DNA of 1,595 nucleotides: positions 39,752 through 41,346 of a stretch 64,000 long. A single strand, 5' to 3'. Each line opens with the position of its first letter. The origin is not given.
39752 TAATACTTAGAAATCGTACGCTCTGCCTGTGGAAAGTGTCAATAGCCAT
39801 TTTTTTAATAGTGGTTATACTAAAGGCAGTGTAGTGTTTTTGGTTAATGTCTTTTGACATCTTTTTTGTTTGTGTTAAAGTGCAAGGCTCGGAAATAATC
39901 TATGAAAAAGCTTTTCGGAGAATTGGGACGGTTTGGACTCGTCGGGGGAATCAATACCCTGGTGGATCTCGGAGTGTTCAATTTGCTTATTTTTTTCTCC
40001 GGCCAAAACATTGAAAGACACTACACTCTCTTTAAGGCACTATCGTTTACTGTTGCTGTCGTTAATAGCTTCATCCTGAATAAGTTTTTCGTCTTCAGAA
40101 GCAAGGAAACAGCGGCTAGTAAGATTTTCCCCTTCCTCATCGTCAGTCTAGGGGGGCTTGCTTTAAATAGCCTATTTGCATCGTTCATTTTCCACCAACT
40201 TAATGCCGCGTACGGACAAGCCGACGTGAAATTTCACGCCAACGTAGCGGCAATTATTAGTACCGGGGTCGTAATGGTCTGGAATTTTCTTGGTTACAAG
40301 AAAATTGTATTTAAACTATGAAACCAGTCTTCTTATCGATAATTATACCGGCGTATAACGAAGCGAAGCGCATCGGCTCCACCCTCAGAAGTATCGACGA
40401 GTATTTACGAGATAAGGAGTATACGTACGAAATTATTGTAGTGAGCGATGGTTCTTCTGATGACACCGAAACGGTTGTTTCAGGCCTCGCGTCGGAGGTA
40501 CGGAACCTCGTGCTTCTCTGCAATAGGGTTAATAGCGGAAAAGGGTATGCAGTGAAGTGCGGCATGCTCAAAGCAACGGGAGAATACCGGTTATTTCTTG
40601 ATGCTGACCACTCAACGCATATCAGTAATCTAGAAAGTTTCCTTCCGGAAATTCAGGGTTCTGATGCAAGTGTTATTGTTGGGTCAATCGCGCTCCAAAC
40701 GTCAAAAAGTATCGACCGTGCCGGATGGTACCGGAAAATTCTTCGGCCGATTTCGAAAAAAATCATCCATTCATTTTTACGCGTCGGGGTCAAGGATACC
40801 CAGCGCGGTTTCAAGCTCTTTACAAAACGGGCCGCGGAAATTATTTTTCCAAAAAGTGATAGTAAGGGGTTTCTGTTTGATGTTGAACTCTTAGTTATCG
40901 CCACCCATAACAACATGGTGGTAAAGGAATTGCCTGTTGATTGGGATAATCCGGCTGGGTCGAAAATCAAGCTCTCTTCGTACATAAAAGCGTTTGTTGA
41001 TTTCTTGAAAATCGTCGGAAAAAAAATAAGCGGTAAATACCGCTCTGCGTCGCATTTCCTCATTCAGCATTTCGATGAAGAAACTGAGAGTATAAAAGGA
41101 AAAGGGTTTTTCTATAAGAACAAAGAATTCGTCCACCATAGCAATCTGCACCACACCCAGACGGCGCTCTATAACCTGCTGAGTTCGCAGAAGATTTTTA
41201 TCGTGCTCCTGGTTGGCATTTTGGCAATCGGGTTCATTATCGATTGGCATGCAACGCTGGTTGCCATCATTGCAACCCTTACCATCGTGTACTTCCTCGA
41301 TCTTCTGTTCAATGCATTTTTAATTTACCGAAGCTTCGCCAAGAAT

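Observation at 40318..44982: Single 1554-aa polypeptide fusing two GT2 glycosyltransferases, a Wzx-like flippase and a GT4 glycosyltransferase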

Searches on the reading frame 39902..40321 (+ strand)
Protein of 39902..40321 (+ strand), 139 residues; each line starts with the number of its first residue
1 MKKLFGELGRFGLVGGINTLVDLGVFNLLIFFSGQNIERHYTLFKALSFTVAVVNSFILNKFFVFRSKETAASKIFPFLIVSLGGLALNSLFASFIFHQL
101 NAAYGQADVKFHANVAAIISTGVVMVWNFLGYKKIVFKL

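Call 8: search_protein_families(library=pfam, proteins=[window:39902-40321:+], max_evalue=0.001)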
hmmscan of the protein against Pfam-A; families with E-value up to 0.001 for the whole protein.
window:39902-40321:+ (139 aa): 1 family
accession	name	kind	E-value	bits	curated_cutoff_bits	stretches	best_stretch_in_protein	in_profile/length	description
PF04138.20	GtrA_DPMS_TM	-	2.8e-23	82.8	26.1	1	10-137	1-117/117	GtrA/DPMS, transmembrane domain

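Call 38: search_protein_families(library=ncbifam, proteins=[window:39902-40321:+], max_evalue=0.01)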
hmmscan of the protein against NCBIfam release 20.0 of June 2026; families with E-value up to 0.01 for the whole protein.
window:39902-40321:+ (139 aa): 0 families

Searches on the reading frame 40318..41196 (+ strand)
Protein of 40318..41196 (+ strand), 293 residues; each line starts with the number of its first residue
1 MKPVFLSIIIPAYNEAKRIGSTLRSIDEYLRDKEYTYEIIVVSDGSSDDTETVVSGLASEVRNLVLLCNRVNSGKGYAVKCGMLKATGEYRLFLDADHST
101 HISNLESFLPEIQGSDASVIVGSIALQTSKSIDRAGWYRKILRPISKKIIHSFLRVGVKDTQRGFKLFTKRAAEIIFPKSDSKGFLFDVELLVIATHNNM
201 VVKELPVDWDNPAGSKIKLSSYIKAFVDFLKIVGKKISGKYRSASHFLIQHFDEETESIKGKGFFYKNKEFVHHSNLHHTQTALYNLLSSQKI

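Call 20: search_solved_structures(query=window:40318-41196:+, max_evalue=0.001)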
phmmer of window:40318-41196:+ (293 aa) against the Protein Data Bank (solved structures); distinct sequences matched with E-value up to 0.001: 34.
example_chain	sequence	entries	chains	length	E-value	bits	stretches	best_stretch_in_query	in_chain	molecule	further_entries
7on7_A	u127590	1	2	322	1.5e-12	50.6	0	68-112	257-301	SAKe6BE-L2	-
2z87_A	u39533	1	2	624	5e-10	42.3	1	6-123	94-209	Chondroitin synthase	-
2z86_A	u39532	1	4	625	5.1e-10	42.3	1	6-123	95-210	Chondroitin synthase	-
5hea_A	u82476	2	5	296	8.8e-10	41.6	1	5-119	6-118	Putative glycosyltransferase (GalT1)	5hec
6p61_A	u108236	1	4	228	7.6e-09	38.5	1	5-111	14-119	Glycosyltransferase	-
5mlz_A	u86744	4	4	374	3.3e-08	36.4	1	5-219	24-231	Dolichol monophosphate mannose synthase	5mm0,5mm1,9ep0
9hwj_A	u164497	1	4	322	7.1e-08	35.3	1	6-149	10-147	Undecaprenyl-phosphate 4-deoxy-4-formamido-L-arabinose transferase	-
9jma_A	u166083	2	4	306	1.7e-07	34.1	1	5-121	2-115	GalNAc(5)-diNAcBac-PP-undecaprenol beta-1,3-glucosyltransferase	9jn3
6h1j_A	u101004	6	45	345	5.8e-07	32.3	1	6-137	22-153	Probable ss-1,3-N-acetylglucosaminyltransferase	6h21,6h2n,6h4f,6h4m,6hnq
8pjv_A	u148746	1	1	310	8.7e-07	31.7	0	64-111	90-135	SAKe6DR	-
9nye_A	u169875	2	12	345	1.7e-06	30.8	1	4-102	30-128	Glycosyltransferase sll0501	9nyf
5eke_A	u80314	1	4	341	1.8e-06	30.7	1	4-102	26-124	Uncharacterized glycosyltransferase sll0501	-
5ekp_C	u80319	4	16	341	1.8e-06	30.7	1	4-102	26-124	Uncharacterized glycosyltransferase sll0501 | Glycosyltransferase sll0501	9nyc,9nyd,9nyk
7onh_A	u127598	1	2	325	2.4e-06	30.3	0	68-112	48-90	SAKe6BE-L3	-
9bhc_C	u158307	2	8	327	3.1e-06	29.9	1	6-126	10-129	Undecaprenyl-phosphate 4-deoxy-4-formamido-L-arabinose transferase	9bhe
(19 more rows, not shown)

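Call 60: search_protein_families(library=ncbifam, proteins=[window:40318-41103:+], max_evalue=0.01)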
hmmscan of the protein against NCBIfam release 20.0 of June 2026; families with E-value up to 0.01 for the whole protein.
window:40318-41103:+ (262 aa): 25 families
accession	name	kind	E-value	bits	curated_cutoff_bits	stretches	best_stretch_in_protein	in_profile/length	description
NF041875.1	EPS_EpsD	equivalog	5.5e-16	58.9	370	1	6-129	1-121/325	exopolysaccharide biosynthesis glycosyltransferase EpsD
TIGR03937.1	PgaC_IcaA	equivalog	5.1e-15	55.3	422.3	1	6-98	47-136/407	poly-beta-1,6-N-acetyl-D-glucosamine synthase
NF058614.1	PPMAGASynPpgS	equivalog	4.8e-14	52.3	370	1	8-209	4-196/226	polyprenyl-phospho-N-acetylgalactosaminyl synthase PpgS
TIGR04283.1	glyco_like_mftF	equivalog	4.8e-13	49.2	182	1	6-109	1-94/221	TIGR04283 family arsenosugar biosynthesis glycosyltransferase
TIGR04182.1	glyco_TIGR04182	equivalog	1.6e-12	47.4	325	1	7-221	3-203/293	S-layer glycoprotein N-glycosyltransferase AglJ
NF047588.1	GlcsyltransPgfSStrep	equivalog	2.2e-12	46.8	500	1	6-177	3-168/308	glycosyltransferase PgfS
NF007482.0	PRK10073.1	equivalog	3.4e-12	46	423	1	6-100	8-98/334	glycosyltransferase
NF038302.1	EPS_HpsE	equivalog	7e-12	44.9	300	1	6-100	3-99/307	hormogonium polysaccharide biosynthesis glycosyltransferase HpsE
NF047683.1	TeichurnBiosyTuaG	equivalog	2.5e-11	43.7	400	1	5-109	7-108/252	teichuronic acid biosynthesis protein TuaG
NF010496.0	PRK13915.1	equivalog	4.4e-11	42.4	262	1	6-99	33-128/307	glucosyl-3-phosphoglycerate synthase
NF007986.1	PRK10714.1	equivalog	1.4e-10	40.7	529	1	6-106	8-109/316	undecaprenyl-phosphate 4-deoxy-4-formamido-L-arabinose transferase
TIGR03111.1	glyc2_xrt_Gpos1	hypoth_equivalog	2.1e-09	36.7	363.95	1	6-155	51-201/439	TIGR03111 family XrtG-associated glycosyltransferase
TIGR04009.1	wcaE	equivalog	8.5e-09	35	369.2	1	5-150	2-150/248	colanic acid biosynthesis glycosyltransferase WcaE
TIGR03469.1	HpnB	hypoth_equivalog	1.6e-08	34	379.25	1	7-129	47-177/386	hopene-associated glycosyltransferase HpnB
TIGR03965.1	mycofact_glyco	equivalog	4.6e-08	32.4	280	1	7-124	77-191/467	mycofactocin biosynthesis glycosyltransferase MftF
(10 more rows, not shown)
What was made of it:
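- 40318..41103 (+): module 1, GT2a (residues 1-262): soluble GT-A domain of polyprenyl-phosphate-sugar-synthase type, motifs DAD95-97 and D160-x-Q162. NCBIfam matches spanning most or all of the domain: PpgS, AglJ, PgfS (residues 6-177), Dol-P hexose transferase, all below cut-off (call 60).
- On Polyprenyl-phosphate sugar synthases (DPM1/DPMS, GtrB, ArnC): NCBIfam matches spanning most or all of the domain: PpgS, AglJ, PgfS (6-177), Dol-P hexose transferase (call 60). Best NCBIfam scores are 47-59 bits against cut-offs of 325-500 (call 60).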

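Call 62: search_solved_structures(query=A4, max_evalue=0.001)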
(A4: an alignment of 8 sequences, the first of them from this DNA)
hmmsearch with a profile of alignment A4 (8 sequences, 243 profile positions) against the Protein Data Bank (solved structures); distinct sequences matched with E-value up to 0.001: 41.
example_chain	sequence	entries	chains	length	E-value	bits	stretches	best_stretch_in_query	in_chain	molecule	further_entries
2z87_A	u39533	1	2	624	4.1e-23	85.2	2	6-118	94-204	Chondroitin synthase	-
2z86_A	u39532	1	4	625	4.1e-23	85.2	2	6-118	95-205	Chondroitin synthase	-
5mlz_A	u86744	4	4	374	2.6e-22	82.6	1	4-231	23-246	Dolichol monophosphate mannose synthase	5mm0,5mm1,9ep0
5eke_A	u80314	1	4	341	1.6e-16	63.6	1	4-172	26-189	Uncharacterized glycosyltransferase sll0501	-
5ekp_C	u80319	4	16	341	1.6e-16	63.6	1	4-172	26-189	Uncharacterized glycosyltransferase sll0501 | Glycosyltransferase sll0501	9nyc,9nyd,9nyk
9nye_A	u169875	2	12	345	1.6e-16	63.6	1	4-172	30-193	Glycosyltransferase sll0501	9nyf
3bcv_A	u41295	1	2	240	5.3e-16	61.9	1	5-113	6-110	Putative glycosyltransferase protein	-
6p61_A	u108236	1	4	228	2.5e-15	59.7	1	3-110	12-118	Glycosyltransferase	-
5hea_A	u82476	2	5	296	3.3e-15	59.3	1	4-121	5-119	Putative glycosyltransferase (GalT1)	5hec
5tze_C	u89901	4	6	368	7.4e-15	58.2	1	6-117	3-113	Glycosyl transferase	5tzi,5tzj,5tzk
5tz8_A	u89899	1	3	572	1.2e-14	57.5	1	6-117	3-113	Glycosyl transferase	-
9hwj_A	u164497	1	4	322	1.9e-14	56.9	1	5-170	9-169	Undecaprenyl-phosphate 4-deoxy-4-formamido-L-arabinose transferase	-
6yv7_B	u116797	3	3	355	1.2e-13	54.2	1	5-98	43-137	Glycosyl transferase, family 2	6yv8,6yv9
6yv7_A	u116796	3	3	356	1.2e-13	54.2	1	5-98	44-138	Glycosyl transferase, family 2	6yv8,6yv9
8vh7_A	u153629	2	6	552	1.4e-13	54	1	3-117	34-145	Heparosan synthase B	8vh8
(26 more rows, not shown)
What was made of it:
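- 40318..41103 (+): The family profile matches DPMS 5mlz over the full domain (4-231, E=2.6e-22), GtrB 5ekp and ArnC (call 62).
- On Polyprenyl-phosphate sugar synthases (DPM1/DPMS, GtrB, ArnC): Profile match to DPMS 5mlz over 4-231 (E=2.6e-22), GtrB over 4-172, and ArnC (call 62).
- GT2a matches spanning most or all of the domain are Dol-P/Und-P sugar synthases (DPMS, PpgS, AglJ, PgfS): calls 60, 62.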
